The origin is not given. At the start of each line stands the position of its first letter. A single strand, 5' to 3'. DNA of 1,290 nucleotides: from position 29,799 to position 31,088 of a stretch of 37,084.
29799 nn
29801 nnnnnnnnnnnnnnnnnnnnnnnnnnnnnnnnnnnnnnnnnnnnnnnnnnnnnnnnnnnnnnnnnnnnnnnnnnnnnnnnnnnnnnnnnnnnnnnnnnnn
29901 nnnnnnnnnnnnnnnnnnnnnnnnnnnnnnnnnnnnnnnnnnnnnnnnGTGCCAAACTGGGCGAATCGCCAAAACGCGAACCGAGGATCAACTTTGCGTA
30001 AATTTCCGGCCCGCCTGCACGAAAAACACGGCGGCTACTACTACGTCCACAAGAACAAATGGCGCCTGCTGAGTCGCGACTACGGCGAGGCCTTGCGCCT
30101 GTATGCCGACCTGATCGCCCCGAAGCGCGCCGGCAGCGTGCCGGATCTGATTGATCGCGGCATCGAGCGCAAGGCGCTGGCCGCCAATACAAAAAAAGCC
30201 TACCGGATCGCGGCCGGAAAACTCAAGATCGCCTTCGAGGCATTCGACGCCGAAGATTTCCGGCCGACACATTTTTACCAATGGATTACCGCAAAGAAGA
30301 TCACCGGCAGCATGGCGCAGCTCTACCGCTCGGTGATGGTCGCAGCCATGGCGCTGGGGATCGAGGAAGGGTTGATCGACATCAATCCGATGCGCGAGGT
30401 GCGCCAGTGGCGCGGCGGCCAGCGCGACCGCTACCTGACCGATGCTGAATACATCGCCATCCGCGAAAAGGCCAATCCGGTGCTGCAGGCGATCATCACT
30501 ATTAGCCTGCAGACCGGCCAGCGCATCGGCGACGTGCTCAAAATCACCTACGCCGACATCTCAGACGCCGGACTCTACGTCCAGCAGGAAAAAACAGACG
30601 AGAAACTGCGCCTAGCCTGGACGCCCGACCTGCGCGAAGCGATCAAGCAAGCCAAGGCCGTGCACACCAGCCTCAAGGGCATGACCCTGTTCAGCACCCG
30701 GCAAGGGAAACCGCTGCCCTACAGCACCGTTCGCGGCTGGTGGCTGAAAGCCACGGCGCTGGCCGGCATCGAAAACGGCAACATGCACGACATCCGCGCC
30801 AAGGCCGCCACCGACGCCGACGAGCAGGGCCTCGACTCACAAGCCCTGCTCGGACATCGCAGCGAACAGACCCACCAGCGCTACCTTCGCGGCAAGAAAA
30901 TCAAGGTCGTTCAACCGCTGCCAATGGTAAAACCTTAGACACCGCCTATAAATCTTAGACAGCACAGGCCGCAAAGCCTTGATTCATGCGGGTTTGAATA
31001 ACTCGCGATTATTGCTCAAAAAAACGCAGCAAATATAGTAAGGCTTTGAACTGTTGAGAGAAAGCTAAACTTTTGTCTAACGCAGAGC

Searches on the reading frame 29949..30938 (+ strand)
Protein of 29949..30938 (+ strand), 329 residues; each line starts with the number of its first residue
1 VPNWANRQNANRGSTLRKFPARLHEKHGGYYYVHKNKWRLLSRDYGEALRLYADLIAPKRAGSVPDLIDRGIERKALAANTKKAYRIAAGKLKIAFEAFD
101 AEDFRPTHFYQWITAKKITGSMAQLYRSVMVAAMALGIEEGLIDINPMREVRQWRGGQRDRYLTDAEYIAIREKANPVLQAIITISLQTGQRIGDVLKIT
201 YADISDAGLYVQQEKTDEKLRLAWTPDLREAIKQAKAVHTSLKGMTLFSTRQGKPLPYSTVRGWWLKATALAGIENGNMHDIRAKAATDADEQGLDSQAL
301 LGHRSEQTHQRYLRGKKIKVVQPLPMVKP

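Call 10: search_protein_families(library=pfam, proteins=[window:29949-30938:+], max_evalue=0.01)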
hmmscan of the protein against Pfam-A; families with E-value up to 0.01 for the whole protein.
window:29949-30938:+ (329 aa): 1 family
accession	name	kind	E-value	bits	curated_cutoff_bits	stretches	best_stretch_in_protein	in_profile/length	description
PF00589.27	Phage_integrase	-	8.7e-16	58.6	27.1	1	173-314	13-167/172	Phage integrase family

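Call 11: search_protein_families(library=ncbifam, proteins=[window:29949-30938:+], max_evalue=0.01)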
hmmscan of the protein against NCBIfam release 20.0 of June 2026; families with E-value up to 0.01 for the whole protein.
window:29949-30938:+ (329 aa): 3 families
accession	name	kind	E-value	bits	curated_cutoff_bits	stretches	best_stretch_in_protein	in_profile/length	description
NF040815.2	recomb_XerA_Arch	equivalog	8.2e-13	48.5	220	1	77-314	12-253/263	site-specific tyrosine recombinase/integron integrase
TIGR02224.1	recomb_XerC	equivalog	0.00012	21.6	335.15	1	139-313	82-275/295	tyrosine recombinase XerC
TIGR02225.1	recomb_XerD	equivalog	0.0085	15.4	329.6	0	138-313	78-272/290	site-specific tyrosine recombinase XerD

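Call 81: search_protein_families(library=phrogs, proteins=[window:29949-30938:+], max_evalue=0.001)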
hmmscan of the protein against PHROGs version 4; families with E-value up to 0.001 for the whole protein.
window:29949-30938:+ (329 aa): 4 families
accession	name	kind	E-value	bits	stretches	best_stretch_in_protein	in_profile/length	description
phrog_1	-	integration and excision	5.8e-39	135.8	1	26-314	119-434/611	integrase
phrog_216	-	integration and excision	1.6e-22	81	1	124-314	16-223/301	integrase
phrog_7244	-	integration and excision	9.1e-21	75.3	1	112-226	130-245/263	integrase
phrog_14425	-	unknown function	7.8e-05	23.6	0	202-320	21-155/161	-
